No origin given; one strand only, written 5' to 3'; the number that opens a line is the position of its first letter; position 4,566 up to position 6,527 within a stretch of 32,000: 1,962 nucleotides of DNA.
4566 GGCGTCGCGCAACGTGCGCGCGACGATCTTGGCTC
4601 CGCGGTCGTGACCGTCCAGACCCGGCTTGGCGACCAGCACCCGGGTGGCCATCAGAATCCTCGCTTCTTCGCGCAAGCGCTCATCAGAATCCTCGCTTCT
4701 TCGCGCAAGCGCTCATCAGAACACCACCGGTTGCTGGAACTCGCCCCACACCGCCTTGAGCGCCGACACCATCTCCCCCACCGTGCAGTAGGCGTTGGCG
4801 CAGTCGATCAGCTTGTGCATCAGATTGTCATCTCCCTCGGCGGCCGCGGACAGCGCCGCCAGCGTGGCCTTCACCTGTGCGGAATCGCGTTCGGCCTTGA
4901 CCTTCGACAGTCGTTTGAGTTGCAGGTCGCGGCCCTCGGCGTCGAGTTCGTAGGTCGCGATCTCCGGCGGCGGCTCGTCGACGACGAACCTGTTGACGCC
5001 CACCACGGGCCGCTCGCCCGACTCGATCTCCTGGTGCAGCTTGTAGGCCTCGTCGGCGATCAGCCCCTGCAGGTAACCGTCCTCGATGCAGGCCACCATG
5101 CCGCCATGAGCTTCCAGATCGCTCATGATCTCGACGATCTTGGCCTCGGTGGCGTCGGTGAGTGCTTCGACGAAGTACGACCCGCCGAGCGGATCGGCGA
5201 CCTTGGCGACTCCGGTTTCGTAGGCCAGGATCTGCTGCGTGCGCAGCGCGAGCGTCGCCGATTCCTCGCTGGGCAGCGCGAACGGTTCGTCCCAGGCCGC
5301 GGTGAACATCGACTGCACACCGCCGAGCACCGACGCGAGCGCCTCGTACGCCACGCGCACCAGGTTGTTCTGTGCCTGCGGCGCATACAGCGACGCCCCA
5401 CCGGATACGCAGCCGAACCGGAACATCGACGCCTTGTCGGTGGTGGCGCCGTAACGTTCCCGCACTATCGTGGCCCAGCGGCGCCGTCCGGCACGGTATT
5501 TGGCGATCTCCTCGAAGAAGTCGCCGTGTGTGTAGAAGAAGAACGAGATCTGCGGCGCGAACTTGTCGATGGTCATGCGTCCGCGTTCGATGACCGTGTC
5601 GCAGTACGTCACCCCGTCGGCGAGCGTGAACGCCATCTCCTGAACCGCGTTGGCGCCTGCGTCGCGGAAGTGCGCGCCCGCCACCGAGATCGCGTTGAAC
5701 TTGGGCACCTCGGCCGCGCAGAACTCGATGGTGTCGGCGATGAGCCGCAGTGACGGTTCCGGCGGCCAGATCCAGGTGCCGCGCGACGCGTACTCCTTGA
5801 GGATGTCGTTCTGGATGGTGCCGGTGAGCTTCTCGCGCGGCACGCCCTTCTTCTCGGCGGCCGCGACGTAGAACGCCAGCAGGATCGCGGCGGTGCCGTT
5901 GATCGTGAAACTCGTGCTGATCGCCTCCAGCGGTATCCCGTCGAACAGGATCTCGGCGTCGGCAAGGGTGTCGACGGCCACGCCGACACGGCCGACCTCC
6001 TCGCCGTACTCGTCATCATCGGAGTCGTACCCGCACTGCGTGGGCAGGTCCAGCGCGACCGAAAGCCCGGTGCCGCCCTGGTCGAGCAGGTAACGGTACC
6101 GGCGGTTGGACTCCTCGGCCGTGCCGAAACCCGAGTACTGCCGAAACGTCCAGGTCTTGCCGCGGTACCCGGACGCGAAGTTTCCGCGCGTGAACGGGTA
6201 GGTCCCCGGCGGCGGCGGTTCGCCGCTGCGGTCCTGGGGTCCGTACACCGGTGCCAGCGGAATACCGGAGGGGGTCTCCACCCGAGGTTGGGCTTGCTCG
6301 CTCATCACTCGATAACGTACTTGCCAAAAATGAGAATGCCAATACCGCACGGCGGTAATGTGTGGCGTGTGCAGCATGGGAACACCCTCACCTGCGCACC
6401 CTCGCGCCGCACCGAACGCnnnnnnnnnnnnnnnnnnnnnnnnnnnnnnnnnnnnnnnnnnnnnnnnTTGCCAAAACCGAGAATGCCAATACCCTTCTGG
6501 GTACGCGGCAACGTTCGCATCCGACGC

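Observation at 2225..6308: B12 acyl-CoA mutase, LLM (F420-type) oxidoreductase and family III CoA-transferase form one translationally coupled cistron chain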

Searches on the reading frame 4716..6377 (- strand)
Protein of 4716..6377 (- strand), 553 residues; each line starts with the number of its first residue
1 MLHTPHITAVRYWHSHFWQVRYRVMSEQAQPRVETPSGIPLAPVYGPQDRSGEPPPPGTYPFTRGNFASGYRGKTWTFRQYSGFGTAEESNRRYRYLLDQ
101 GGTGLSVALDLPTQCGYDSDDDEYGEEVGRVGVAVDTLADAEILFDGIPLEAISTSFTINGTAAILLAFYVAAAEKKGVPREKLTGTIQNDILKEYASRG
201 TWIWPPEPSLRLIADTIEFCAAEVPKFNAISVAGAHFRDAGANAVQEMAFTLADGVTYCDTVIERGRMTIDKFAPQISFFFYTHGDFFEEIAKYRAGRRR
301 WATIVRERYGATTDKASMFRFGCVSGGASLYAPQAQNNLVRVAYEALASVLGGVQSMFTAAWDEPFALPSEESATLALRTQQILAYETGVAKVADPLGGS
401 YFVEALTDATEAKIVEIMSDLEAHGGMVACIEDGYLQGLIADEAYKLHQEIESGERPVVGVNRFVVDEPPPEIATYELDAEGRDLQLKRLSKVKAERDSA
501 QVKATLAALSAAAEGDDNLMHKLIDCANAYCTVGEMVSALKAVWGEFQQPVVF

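Call 6: search_protein_families(library=pfam, proteins=[window:4716-6377:-])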
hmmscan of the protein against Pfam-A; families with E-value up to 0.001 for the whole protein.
window:4716-6377:- (553 aa): 1 family
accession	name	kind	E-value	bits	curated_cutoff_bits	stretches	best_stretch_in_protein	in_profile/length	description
PF01642.28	MM_CoA_mutase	-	2.6e-196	653.6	22.1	1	34-545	1-512/512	Methylmalonyl-CoA mutase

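Call 8: search_protein_families(library=ncbifam, proteins=[window:4716-6377:-])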
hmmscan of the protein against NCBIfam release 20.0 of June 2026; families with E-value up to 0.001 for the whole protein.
window:4716-6377:- (553 aa): 4 families
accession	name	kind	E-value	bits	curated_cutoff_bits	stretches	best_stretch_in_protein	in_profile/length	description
TIGR00641.1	acid_CoA_mut_N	subfamily_domain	1.2e-195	650.8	303.8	1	34-550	2-525/528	methylmalonyl-CoA mutase N-terminal domain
NF006944.0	PRK09426.1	equivalog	7.5e-171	569.6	876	1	20-550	22-554/721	methylmalonyl-CoA mutase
NF045497.1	IsobCoAmut_IcmF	equivalog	1.6e-86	291.1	1500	1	57-548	556-1073/1076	fused isobutyryl-CoA mutase/GTPase IcmF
TIGR00642.1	mmCoA_mut_beta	equivalog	5.7e-53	180.1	617.25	1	33-464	44-450/620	methylmalonyl-CoA mutase small subunit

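Call 10: find_encoding_contigs(protein=window:4716-6308:-, flank=10000, max_places=6)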
Protein window:4716-6308:- (530 aa): no gene with exactly this product is on record in the collection.

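Call 12: find_homologous_proteins(query=window:4716-6305:-)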
Query window:4716-6305:- (529 aa): 8000 proteins with E <= 0.001 among 8000 candidates; the best 120 are listed.
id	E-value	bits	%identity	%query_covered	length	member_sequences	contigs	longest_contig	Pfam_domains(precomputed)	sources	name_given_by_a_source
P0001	0.0e+0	1107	91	100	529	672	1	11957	PF01642.29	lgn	-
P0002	0.0e+0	1105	91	100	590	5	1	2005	PF01642.29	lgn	-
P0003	0.0e+0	1105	92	98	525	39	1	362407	PF01642.29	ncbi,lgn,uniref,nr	ncbi:methylmalonyl-CoA mutase [Mycobacterium sp. IS-1742]|uniref:methylmalonyl-CoA mutase family pro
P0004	0.0e+0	1102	93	98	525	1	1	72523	PF01642.29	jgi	jgi:methylmalonyl-CoA mutase, N-terminal domain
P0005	0.0e+0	1102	91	100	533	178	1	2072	PF01642.29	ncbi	-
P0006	0.0e+0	1099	91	100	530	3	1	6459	PF01642.29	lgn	-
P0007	0.0e+0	1096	92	98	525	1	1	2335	PF01642.29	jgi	-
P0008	0.0e+0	1094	91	100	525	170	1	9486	PF01642.29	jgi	jgi:methylmalonyl-CoA mutase N-terminal domain/subunit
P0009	0.0e+0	1093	91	98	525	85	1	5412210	PF01642.29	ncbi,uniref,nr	ncbi:methylmalonyl-CoA mutase family protein [Mycobacterium paraintracellulare]|uniref:methylmalonyl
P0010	0.0e+0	1089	92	98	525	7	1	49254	PF01642.29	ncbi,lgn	ncbi:methylmalonyl-CoA mutase family protein [Mycolicibacterium thermoresistibile]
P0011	0.0e+0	1088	91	98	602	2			PF01642.29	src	-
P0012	0.0e+0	1088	90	99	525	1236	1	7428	PF01642.29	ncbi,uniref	ncbi:methylmalonyl-CoA mutase family protein [Mycobacterium sp.]|uniref:methylmalonyl-CoA mutase fam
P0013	0.0e+0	1085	90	99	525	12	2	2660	PF01642.29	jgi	jgi:methylmalonyl-CoA mutase, N-terminal domain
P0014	0.0e+0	1080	90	99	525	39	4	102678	PF01642.29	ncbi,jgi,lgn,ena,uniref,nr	ncbi:methylmalonyl-CoA mutase family protein [Mycobacterium celatum]|uniref:Methylmalonyl-CoA mutase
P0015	0.0e+0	1078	90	98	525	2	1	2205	PF01642.29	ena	-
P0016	0.0e+0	1075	90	98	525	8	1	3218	PF01642.29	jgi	jgi:methylmalonyl-CoA mutase, N-terminal domain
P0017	0.0e+0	1073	89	99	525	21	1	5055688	PF01642.29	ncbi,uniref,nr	ncbi:methylmalonyl-CoA mutase family protein [Nocardia sp. BMG111209]|uniref:methylmalonyl-CoA mutas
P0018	0.0e+0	1071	91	98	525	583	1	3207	PF01642.29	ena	-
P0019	0.0e+0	1070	89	98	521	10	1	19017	PF01642.29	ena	-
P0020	0.0e+0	1070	89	98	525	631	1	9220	PF01642.29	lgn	-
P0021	0.0e+0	1069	90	98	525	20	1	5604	PF01642.29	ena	-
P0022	0.0e+0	1068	90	98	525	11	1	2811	PF01642.29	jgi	jgi:methylmalonyl-CoA mutase N-terminal domain/subunit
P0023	0.0e+0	1067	89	99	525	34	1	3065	PF01642.29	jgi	jgi:methylmalonyl-CoA mutase, N-terminal domain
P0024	0.0e+0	1066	89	98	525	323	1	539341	PF01642.29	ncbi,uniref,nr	ncbi:methylmalonyl-CoA mutase family protein [Nocardia jiangxiensis]|uniref:methylmalonyl-CoA mutase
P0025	0.0e+0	1066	89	99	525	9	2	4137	PF01642.29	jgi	jgi:methylmalonyl-CoA mutase N-terminal domain/subunit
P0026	0.0e+0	1066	89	99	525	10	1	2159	PF01642.29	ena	-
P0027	0.0e+0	1066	89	99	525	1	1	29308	PF01642.29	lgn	-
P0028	0.0e+0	1065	89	99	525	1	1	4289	PF01642.29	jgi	jgi:methylmalonyl-CoA mutase N-terminal domain/subunit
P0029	0.0e+0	1065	90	98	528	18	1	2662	PF01642.29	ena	-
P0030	0.0e+0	1065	89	99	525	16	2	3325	PF01642.29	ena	-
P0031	0.0e+0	1065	89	98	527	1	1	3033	PF01642.29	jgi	jgi:methylmalonyl-CoA mutase, N-terminal domain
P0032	0.0e+0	1064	88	99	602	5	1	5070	PF01642.29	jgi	jgi:methylmalonyl-CoA mutase, N-terminal domain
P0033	0.0e+0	1063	88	98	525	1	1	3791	PF01642.29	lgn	-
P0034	0.0e+0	1063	88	99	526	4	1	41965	PF01642.29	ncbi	-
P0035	0.0e+0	1063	91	98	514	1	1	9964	PF01642.29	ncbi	-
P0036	0.0e+0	1063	88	98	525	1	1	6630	PF01642.29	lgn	-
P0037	0.0e+0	1062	89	98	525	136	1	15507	PF01642.29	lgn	-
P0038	0.0e+0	1062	88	99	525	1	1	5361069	PF01642.29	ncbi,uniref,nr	ncbi:methylmalonyl-CoA mutase family protein [Gordonia sp. SL306]|uniref:methylmalonyl-CoA mutase fa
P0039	0.0e+0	1062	89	98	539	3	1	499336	PF01642.29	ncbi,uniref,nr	ncbi:methylmalonyl-CoA mutase family protein [Rhodococcus sp. Q]|uniref:methylmalonyl-CoA mutase fam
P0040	0.0e+0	1062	89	98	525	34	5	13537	PF01642.29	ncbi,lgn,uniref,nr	ncbi:methylmalonyl-CoA mutase [Rhodococcus sp. SMB37]|uniref:methylmalonyl-CoA mutase family protein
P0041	0.0e+0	1061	89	99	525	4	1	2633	PF01642.29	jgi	jgi:methylmalonyl-CoA mutase N-terminal domain/subunit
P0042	0.0e+0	1060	88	99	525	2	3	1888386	PF01642.29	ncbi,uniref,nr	ncbi:methylmalonyl-CoA mutase family protein [Gordonia hankookensis]|uniref:Methylmalonyl-CoA mutase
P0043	0.0e+0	1060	88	98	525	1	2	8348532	PF01642.29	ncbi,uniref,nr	ncbi:methylmalonyl-CoA mutase family protein [Nocardia nova]|uniref:Putative methylmalonyl-CoA mutas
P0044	0.0e+0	1060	88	99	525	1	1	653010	PF01642.29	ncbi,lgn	ncbi:methylmalonyl-CoA mutase family protein [Nocardia goodfellowii]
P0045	0.0e+0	1060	88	99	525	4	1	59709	PF01642.29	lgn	-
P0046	0.0e+0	1060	88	98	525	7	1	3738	PF01642.29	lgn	-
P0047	0.0e+0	1059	88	99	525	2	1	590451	PF01642.29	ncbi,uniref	ncbi:methylmalonyl-CoA mutase family protein [Nocardia sp. NPDC019255]|uniref:methylmalonyl-CoA muta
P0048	0.0e+0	1059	88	98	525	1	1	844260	PF01642.29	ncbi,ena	-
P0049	0.0e+0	1059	88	99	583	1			PF01642.29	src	-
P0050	0.0e+0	1059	88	98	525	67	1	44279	PF01642.29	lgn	-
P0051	0.0e+0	1059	88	98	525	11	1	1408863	PF01642.29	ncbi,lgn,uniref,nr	ncbi:methylmalonyl-CoA mutase family protein [Nocardia rosealba]|uniref:methylmalonyl-CoA mutase fam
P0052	0.0e+0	1059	88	99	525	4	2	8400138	PF01642.29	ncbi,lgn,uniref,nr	ncbi:methylmalonyl-CoA mutase family protein [Nocardia abscessus]|uniref:methylmalonyl-CoA mutase fa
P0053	0.0e+0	1058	88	99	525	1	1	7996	PF01642.29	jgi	jgi:methylmalonyl-CoA mutase N-terminal domain/subunit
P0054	0.0e+0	1058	89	99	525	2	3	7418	PF01642.29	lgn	-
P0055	0.0e+0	1058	88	98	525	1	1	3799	PF01642.29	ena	-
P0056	0.0e+0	1057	88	99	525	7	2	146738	PF01642.29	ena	-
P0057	0.0e+0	1057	88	98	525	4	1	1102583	PF01642.29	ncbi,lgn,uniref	ncbi:methylmalonyl-CoA mutase family protein [Nocardia sp. NPDC052254]|uniref:methylmalonyl-CoA muta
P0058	0.0e+0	1056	88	98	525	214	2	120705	PF01642.29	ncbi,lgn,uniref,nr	ncbi:methylmalonyl-CoA mutase family protein [Mycolicibacter longobardus]|uniref:Methylmalonyl-CoA m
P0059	0.0e+0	1056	88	99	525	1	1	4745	PF01642.29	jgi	jgi:methylmalonyl-CoA mutase N-terminal domain/subunit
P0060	0.0e+0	1056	88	98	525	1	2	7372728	PF01642.29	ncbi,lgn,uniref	ncbi:methylmalonyl-CoA mutase family protein [Nocardia sp. NBC_00416]|uniref:methylmalonyl-CoA mutas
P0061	0.0e+0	1056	88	98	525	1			PF01642.29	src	-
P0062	0.0e+0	1056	88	98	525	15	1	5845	PF01642.29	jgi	-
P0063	0.0e+0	1056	88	98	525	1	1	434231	PF01642.29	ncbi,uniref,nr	ncbi:methylmalonyl-CoA mutase family protein [Aldersonia sp. NBC_00410]|uniref:methylmalonyl-CoA mut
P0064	0.0e+0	1055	88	98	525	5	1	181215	PF01642.29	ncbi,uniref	ncbi:methylmalonyl-CoA mutase family protein [Nocardia fusca]|uniref:methylmalonyl-CoA mutase family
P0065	0.0e+0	1055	88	99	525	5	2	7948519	PF01642.29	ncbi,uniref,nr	ncbi:methylmalonyl-CoA mutase family protein [Nocardia goodfellowii]|uniref:Methylmalonyl-CoA mutase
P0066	0.0e+0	1055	88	98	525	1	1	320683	PF01642.29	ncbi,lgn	ncbi:methylmalonyl-CoA mutase family protein [Nocardia sp. NPDC001965]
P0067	0.0e+0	1054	88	98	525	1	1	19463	PF01642.29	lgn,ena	-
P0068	0.0e+0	1054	89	98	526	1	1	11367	PF01642.29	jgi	jgi:methylmalonyl-CoA mutase, N-terminal domain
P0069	0.0e+0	1054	88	99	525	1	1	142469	PF01642.29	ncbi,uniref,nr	ncbi:methylmalonyl-CoA mutase family protein [Nocardia bovistercoris]|uniref:Methylmalonyl-CoA mutas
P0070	0.0e+0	1053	88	98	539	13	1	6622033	PF01642.29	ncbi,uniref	ncbi:methylmalonyl-CoA mutase family protein [Rhodococcus sp. WAY2]|uniref:methylmalonyl-CoA mutase 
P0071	0.0e+0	1052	88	98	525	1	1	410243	PF01642.29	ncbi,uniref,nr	ncbi:methylmalonyl-CoA mutase family protein [Nocardia violaceofusca]|uniref:methylmalonyl-CoA mutas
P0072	0.0e+0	1052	88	98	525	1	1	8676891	PF01642.29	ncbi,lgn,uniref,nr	ncbi:methylmalonyl-CoA mutase family protein [Nocardia sp. NBC_01730]|uniref:methylmalonyl-CoA mutas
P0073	0.0e+0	1052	88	98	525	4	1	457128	PF01642.29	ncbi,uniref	ncbi:methylmalonyl-CoA mutase family protein [Nocardia sp. NPDC019395]|uniref:methylmalonyl-CoA muta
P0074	0.0e+0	1051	88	98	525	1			PF01642.29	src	-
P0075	0.0e+0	1051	88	99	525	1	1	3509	PF01642.29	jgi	jgi:methylmalonyl-CoA mutase N-terminal domain/subunit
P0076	0.0e+0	1050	88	99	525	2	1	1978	PF01642.29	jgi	jgi:methylmalonyl-CoA mutase N-terminal domain/subunit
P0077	0.0e+0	1050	89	98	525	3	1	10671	PF01642.29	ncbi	-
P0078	0.0e+0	1050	88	98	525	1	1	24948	PF01642.29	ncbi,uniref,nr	ncbi:methylmalonyl-CoA mutase family protein [Nocardia aobensis]|uniref:methylmalonyl-CoA mutase fam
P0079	0.0e+0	1050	87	99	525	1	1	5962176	PF01642.29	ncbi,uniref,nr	ncbi:methylmalonyl-CoA mutase family protein [Gordonia insulae]|uniref:Methylmalonyl-CoA mutase n=1 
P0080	0.0e+0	1050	88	99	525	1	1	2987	PF01642.29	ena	-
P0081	0.0e+0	1050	88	98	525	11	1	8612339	PF01642.29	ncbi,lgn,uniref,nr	ncbi:methylmalonyl-CoA mutase family protein [Actinomadura algeriensis]|uniref:Methylmalonyl-CoA mut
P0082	0.0e+0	1049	88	99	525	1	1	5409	PF01642.29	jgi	jgi:methylmalonyl-CoA mutase, N-terminal domain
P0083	0.0e+0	1049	88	98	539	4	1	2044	PF01642.29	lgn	-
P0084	0.0e+0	1048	85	99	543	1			PF01642.29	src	-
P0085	0.0e+0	1048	87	99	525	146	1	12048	PF01642.29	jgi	-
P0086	0.0e+0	1048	88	98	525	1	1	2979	PF01642.29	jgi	jgi:methylmalonyl-CoA mutase N-terminal domain/subunit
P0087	0.0e+0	1048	88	98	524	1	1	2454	PF01642.29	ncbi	-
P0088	0.0e+0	1047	88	98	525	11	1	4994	PF01642.29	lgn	-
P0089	0.0e+0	1047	88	98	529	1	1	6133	PF01642.29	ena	-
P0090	0.0e+0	1047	88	98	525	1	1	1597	PF01642.29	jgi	jgi:methylmalonyl-CoA mutase N-terminal domain/subunit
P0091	0.0e+0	1046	88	98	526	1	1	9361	PF01642.29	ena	-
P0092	0.0e+0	1046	90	95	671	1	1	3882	PF01642.29,PF02310.25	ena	-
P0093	0.0e+0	1046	88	99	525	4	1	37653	PF01642.29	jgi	jgi:methylmalonyl-CoA mutase N-terminal domain/subunit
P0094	0.0e+0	1046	88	98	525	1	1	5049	PF01642.29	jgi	jgi:methylmalonyl-CoA mutase, N-terminal domain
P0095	0.0e+0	1045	88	98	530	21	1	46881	PF01642.29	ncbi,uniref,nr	ncbi:methylmalonyl-CoA mutase family protein [Actinomadura montaniterrae]|uniref:Methylmalonyl-CoA m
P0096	0.0e+0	1045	88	98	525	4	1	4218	PF01642.29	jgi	jgi:methylmalonyl-CoA mutase, N-terminal domain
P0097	0.0e+0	1044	88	98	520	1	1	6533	PF01642.29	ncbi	-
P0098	0.0e+0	1044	87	98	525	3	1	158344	PF01642.29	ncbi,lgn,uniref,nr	ncbi:methylmalonyl-CoA mutase family protein [Mycolicibacter heraklionensis]|uniref:methylmalonyl-Co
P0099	0.0e+0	1043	88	98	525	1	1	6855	PF01642.29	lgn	-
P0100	0.0e+0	1043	87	99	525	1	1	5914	PF01642.29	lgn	-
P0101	0.0e+0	1042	87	98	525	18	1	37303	PF01642.29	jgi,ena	-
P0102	0.0e+0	1042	87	98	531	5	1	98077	PF01642.29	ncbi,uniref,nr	ncbi:methylmalonyl-CoA mutase family protein [Actinomadura sp. 7K507]|uniref:methylmalonyl-CoA mutas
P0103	0.0e+0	1042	88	98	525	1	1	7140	PF01642.29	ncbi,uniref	ncbi:MAG: methylmalonyl-CoA mutase family protein [Rhodococcus sp. (in: high G+C Gram-positive bacte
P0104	0.0e+0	1041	87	98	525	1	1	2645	PF01642.29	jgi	jgi:methylmalonyl-CoA mutase, N-terminal domain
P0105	0.0e+0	1041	87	98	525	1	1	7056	PF01642.29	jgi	-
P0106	0.0e+0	1041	86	100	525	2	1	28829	PF01642.29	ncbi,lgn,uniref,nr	ncbi:methylmalonyl-CoA mutase family protein [Parafrankia discariae]|uniref:methylmalonyl-CoA mutase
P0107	0.0e+0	1040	87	99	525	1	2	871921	PF01642.29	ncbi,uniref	ncbi:methylmalonyl-CoA mutase family protein [Nocardia sp. NPDC048505]|uniref:methylmalonyl-CoA muta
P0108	0.0e+0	1040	87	98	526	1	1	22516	PF01642.29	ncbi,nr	ncbi:MAG: methylmalonyl-CoA mutase [Nocardia sp.]|nr:methylmalonyl-CoA mutase [Nocardia sp.]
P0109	0.0e+0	1039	86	100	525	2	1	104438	PF01642.29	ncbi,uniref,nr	ncbi:methylmalonyl-CoA mutase family protein [Nocardia shimofusensis]|uniref:methylmalonyl-CoA mutas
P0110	0.0e+0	1039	88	98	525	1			PF01642.29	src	-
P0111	0.0e+0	1039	88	98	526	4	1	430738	PF01642.29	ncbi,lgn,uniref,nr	ncbi:methylmalonyl-CoA mutase family protein [Blastococcus sp. URHD0036]|uniref:methylmalonyl-CoA mu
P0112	0.0e+0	1039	88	98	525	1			PF01642.29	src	-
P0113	0.0e+0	1039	87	98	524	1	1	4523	PF01642.29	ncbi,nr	ncbi:MAG: methylmalonyl-CoA mutase [Streptomycetaceae bacterium]|nr:methylmalonyl-CoA mutase [Strept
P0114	0.0e+0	1038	86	98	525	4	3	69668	PF01642.29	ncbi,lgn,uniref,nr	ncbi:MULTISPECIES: methylmalonyl-CoA mutase family protein [unclassified Parafrankia]|uniref:methylm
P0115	0.0e+0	1037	87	98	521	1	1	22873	PF01642.29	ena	-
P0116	0.0e+0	1037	86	98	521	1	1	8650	PF01642.29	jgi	jgi:methylmalonyl-CoA mutase N-terminal domain/subunit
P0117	0.0e+0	1037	87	98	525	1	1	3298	PF01642.29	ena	-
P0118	0.0e+0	1037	86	100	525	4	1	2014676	PF01642.29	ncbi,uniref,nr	ncbi:methylmalonyl-CoA mutase family protein [Nocardia canadensis]|uniref:methylmalonyl-CoA mutase f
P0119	0.0e+0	1037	87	98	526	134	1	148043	PF01642.29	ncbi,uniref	ncbi:methylmalonyl-CoA mutase family protein [Streptomyces sp. NPDC048278]|uniref:methylmalonyl-CoA 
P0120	0.0e+0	1037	86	98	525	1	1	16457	PF01642.29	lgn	-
